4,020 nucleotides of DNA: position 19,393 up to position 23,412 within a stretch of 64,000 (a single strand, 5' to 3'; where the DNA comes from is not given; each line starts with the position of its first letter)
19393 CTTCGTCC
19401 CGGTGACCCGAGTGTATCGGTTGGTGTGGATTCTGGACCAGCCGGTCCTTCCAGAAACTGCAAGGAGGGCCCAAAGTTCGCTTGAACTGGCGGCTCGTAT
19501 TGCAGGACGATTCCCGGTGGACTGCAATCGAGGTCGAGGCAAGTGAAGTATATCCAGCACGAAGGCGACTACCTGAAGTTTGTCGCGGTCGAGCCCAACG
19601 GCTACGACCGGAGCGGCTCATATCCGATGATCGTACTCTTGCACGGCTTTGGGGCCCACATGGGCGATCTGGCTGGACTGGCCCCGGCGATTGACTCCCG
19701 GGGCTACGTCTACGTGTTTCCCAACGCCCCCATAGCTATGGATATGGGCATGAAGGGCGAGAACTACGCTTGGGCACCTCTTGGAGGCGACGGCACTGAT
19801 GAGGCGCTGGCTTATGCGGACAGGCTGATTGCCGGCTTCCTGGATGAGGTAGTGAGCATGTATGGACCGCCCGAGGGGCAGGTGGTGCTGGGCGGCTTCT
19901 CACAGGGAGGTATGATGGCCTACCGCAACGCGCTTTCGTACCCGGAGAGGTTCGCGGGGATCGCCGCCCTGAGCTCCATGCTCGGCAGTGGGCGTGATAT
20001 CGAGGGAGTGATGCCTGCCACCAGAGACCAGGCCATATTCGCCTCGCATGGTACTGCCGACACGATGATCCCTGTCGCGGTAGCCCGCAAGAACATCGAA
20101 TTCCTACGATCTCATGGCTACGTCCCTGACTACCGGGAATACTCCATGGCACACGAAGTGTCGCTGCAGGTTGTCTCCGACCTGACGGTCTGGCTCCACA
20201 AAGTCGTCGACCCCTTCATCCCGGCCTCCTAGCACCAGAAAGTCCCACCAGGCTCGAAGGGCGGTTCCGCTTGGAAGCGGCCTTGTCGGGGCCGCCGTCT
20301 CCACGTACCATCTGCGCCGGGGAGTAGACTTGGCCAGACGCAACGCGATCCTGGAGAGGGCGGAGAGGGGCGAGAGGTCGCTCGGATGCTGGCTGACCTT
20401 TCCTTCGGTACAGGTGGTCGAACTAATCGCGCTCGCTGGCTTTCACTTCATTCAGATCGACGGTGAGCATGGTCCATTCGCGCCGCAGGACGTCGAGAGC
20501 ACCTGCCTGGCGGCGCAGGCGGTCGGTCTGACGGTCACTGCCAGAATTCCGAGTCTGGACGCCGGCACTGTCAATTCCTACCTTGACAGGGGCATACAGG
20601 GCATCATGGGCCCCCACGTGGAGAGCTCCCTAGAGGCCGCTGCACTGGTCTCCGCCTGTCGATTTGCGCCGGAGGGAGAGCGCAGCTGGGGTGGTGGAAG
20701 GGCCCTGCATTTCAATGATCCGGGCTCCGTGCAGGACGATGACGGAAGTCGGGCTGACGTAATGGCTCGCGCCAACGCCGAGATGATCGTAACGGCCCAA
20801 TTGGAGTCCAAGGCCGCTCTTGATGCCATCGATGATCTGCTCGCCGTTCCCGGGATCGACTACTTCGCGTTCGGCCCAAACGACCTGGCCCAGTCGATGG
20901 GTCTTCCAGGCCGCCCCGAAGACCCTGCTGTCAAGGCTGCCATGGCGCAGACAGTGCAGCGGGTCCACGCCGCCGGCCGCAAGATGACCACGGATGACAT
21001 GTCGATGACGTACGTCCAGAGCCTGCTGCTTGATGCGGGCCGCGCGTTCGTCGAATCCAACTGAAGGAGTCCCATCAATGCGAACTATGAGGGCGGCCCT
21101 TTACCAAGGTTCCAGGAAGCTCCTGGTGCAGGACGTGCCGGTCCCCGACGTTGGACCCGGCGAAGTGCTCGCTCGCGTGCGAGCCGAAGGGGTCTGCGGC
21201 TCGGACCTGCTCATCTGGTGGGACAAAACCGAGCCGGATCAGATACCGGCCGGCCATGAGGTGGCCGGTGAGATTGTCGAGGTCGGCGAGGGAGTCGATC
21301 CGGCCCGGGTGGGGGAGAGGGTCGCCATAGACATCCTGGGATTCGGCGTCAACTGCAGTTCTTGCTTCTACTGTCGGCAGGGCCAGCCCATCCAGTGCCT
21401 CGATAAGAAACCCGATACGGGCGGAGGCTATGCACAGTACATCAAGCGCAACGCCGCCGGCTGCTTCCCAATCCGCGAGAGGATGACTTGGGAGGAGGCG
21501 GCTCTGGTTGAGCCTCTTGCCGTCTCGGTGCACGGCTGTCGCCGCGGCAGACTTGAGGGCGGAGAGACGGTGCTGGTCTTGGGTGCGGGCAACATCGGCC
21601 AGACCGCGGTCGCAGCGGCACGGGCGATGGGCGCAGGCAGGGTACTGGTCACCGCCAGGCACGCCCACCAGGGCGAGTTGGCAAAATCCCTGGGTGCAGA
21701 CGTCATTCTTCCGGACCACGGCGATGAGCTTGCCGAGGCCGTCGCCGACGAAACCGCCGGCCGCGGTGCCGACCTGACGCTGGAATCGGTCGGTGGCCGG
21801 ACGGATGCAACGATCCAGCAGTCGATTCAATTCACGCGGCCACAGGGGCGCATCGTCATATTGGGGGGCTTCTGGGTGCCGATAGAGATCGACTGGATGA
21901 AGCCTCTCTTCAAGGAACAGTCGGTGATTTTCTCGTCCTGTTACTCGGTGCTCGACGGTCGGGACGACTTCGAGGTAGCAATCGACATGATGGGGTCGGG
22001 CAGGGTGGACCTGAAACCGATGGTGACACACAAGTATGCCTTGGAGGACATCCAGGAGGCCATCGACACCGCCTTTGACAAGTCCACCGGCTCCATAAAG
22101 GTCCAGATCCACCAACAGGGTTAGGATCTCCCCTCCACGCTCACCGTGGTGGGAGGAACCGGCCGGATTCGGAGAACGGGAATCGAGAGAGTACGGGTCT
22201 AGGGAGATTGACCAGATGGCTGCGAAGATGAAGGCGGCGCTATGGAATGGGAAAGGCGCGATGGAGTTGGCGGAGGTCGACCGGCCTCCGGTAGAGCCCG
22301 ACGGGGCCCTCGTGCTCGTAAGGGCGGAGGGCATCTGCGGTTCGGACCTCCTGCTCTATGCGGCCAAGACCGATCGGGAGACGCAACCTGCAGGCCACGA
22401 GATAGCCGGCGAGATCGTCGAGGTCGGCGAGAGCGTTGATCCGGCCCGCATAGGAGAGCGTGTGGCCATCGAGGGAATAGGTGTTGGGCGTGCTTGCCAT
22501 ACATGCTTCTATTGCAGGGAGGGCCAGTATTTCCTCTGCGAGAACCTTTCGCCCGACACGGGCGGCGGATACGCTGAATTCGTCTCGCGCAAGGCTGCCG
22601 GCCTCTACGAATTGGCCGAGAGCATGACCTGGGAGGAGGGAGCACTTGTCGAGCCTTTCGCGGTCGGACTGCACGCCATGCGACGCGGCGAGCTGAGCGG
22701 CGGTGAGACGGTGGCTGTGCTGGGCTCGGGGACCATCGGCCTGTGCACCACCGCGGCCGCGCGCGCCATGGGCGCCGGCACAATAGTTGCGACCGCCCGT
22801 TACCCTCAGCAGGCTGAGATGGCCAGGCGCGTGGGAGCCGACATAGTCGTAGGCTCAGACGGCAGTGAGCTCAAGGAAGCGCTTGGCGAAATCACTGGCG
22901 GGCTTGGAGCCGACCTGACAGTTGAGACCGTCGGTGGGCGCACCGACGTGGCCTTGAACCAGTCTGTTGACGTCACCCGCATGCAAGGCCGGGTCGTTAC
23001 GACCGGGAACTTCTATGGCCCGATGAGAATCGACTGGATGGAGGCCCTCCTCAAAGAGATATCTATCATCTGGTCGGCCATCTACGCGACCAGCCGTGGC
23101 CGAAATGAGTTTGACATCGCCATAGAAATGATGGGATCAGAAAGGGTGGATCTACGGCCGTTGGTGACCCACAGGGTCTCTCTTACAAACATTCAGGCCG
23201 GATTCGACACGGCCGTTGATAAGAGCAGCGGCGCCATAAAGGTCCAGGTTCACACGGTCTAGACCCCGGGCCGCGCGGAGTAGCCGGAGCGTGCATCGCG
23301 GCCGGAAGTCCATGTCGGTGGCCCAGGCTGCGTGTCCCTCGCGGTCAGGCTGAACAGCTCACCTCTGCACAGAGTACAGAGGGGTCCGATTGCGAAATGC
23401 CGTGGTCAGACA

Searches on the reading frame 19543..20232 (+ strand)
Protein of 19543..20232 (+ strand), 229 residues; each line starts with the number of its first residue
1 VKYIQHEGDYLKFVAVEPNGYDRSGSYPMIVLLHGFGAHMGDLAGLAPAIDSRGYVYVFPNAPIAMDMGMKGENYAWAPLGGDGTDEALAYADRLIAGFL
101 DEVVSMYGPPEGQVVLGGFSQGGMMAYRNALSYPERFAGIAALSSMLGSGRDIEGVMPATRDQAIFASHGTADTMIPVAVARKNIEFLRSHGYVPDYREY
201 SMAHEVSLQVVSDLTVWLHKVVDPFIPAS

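Call 29: search_protein_families(library=pfam, proteins=[window:19543-20232:+], max_evalue=0.00001)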
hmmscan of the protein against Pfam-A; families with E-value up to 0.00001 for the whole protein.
window:19543-20232:+ (229 aa): 5 families
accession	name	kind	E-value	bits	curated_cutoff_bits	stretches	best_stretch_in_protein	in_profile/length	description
PF02230.22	Abhydrolase_2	-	1e-24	88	23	1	28-220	15-215/217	Phospholipase/Carboxylesterase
PF00756.26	Esterase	-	2.9e-08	34.3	22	1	15-147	11-150/251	Putative esterase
PF12697.13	Abhydrolase_6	-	4.6e-08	34.4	26.3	1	30-169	1-117/217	Alpha/beta hydrolase family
PF00561.26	Abhydrolase_1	-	1e-06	29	25.8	0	28-147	1-103/245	alpha/beta hydrolase fold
PF12146.15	Hydrolase_4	-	2.3e-06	27.5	27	0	29-156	6-119/239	Serine aminopeptidase, S33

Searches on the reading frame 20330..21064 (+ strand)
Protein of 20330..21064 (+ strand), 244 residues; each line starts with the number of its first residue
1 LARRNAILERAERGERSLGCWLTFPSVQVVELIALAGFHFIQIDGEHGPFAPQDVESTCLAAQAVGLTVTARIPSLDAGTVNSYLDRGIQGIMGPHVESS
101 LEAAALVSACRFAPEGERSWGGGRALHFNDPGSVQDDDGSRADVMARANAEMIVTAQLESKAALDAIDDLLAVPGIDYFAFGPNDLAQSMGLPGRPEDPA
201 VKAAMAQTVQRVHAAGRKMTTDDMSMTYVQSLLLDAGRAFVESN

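Call 29: search_protein_families(library=pfam, proteins=[window:20330-21064:+], max_evalue=0.00001)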
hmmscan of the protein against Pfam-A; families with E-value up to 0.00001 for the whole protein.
window:20330-21064:+ (244 aa): 1 family
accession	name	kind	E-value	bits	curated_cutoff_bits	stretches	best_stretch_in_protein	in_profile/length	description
PF03328.21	HpcH_HpaI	-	2.4e-27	96.1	25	1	19-217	3-185/221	HpcH/HpaI aldolase/citrate lyase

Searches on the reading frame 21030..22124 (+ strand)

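Call 29: search_protein_families(library=pfam, proteins=[window:21030-22124:+], max_evalue=0.00001)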
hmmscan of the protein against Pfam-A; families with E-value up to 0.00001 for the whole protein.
window:21030-22124:+ (364 aa): 4 families
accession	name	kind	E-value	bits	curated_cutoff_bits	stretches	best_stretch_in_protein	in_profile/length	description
PF00107.32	ADH_zinc_N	-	3e-26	92.3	31.8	1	189-321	2-127/129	Zinc-binding dehydrogenase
PF08240.17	ADH_N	-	1.1e-21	77.4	23.5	1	42-149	1-103/104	Alcohol dehydrogenase GroES-like domain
PF13602.12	ADH_zinc_N_2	-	9.8e-11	43.1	27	1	221-346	1-121/134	Zinc-binding dehydrogenase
PF16912.11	Glu_dehyd_C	-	7.3e-08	32.6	34.9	1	178-359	31-208/211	Glucose dehydrogenase C-terminus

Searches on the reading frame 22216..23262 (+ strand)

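Call 29: search_protein_families(library=pfam, proteins=[window:22216-23262:+], max_evalue=0.00001)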
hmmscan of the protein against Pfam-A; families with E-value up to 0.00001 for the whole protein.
window:22216-23262:+ (348 aa): 3 families
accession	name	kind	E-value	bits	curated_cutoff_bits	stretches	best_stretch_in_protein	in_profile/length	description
PF00107.32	ADH_zinc_N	-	3.7e-24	85.5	31.8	1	174-305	2-126/129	Zinc-binding dehydrogenase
PF08240.17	ADH_N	-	8.4e-20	71.4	23.5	1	28-133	2-102/104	Alcohol dehydrogenase GroES-like domain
PF16912.11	Glu_dehyd_C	-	3e-06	27.3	34.9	1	163-343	31-207/211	Glucose dehydrogenase C-terminus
